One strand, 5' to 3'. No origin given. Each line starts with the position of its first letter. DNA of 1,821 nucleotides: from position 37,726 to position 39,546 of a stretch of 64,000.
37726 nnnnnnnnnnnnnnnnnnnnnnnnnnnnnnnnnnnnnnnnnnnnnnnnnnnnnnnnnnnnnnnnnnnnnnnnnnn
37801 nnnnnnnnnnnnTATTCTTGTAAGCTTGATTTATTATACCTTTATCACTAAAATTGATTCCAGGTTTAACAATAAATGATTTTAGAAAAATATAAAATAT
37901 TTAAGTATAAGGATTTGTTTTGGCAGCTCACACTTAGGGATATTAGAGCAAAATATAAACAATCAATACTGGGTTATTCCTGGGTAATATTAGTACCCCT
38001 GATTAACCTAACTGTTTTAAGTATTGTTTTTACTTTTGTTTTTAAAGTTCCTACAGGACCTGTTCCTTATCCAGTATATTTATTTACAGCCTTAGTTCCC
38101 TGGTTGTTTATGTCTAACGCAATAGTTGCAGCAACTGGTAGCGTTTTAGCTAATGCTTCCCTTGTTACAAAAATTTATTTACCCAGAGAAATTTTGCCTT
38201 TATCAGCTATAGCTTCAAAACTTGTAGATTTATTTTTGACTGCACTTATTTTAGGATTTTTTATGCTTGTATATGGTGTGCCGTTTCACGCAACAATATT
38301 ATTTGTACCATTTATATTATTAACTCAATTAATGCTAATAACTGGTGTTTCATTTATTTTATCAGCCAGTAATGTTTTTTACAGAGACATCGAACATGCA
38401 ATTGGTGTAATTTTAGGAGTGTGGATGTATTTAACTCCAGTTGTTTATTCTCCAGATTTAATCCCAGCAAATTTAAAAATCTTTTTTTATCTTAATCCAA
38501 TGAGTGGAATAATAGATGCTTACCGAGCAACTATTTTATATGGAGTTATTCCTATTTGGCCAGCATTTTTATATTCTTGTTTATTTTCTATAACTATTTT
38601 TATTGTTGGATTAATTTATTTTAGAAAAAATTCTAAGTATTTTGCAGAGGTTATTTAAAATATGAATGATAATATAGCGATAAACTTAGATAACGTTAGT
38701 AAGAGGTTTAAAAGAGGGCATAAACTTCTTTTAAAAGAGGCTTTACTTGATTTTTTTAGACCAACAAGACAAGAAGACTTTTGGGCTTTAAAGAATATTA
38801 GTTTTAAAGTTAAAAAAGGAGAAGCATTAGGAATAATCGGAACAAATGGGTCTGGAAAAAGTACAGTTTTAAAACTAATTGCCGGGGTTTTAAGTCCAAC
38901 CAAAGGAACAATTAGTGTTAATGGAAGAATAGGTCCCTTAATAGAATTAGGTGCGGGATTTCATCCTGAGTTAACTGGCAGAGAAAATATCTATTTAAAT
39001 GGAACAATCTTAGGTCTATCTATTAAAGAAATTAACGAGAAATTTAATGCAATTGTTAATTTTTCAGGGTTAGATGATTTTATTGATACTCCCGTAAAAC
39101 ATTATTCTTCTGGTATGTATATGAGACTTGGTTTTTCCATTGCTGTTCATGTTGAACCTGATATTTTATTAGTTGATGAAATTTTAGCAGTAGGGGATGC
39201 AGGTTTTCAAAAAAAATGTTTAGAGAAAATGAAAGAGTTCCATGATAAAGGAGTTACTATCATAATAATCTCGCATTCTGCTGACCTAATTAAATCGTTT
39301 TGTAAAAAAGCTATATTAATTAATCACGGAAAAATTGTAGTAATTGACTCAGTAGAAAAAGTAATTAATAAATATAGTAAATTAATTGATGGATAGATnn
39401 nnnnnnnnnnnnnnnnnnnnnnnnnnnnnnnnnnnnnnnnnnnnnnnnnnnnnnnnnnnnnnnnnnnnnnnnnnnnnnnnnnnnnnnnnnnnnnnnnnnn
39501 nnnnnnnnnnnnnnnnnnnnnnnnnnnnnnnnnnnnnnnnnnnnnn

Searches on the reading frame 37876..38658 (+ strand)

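Call 31: search_protein_families(library=pfam, proteins=[window:37876-38658:+], max_evalue=0.001)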
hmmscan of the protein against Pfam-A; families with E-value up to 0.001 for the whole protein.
window:37876-38658:+ (260 aa): 1 family
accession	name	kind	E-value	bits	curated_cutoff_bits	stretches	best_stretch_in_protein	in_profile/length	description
PF01061.29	ABC2_membrane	-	2.3e-14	53.9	26.9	1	14-220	2-210/211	ABC-2 type transporter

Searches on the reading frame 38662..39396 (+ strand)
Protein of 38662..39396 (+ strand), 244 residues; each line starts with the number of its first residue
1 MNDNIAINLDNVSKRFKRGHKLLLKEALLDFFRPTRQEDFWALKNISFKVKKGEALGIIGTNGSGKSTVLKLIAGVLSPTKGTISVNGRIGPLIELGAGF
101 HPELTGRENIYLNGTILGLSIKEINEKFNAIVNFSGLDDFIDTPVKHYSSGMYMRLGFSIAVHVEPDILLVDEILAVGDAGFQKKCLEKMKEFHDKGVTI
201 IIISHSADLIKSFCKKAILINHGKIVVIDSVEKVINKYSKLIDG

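Call 31: search_protein_families(library=pfam, proteins=[window:38662-39396:+], max_evalue=0.001)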
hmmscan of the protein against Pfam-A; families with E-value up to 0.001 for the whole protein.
window:38662-39396:+ (244 aa): 4 families
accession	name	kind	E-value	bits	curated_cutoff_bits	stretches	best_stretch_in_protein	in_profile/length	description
PF00005.33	ABC_tran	-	1.3e-23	84.6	25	1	43-174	1-135/137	ABC transporter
PF13555.12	AAA_29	-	4.8e-05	23.5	27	1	48-87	17-55/61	P-loop containing region of AAA domain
PF13304.12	AAA_21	-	8.3e-05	23.2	27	0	57-100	3-52/304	AAA domain, putative AbiEii toxin, Type IV TA system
PF02463.25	SMC_N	-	0.00018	21.4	40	0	55-79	26-50/220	RecF/RecN/SMC N terminal domain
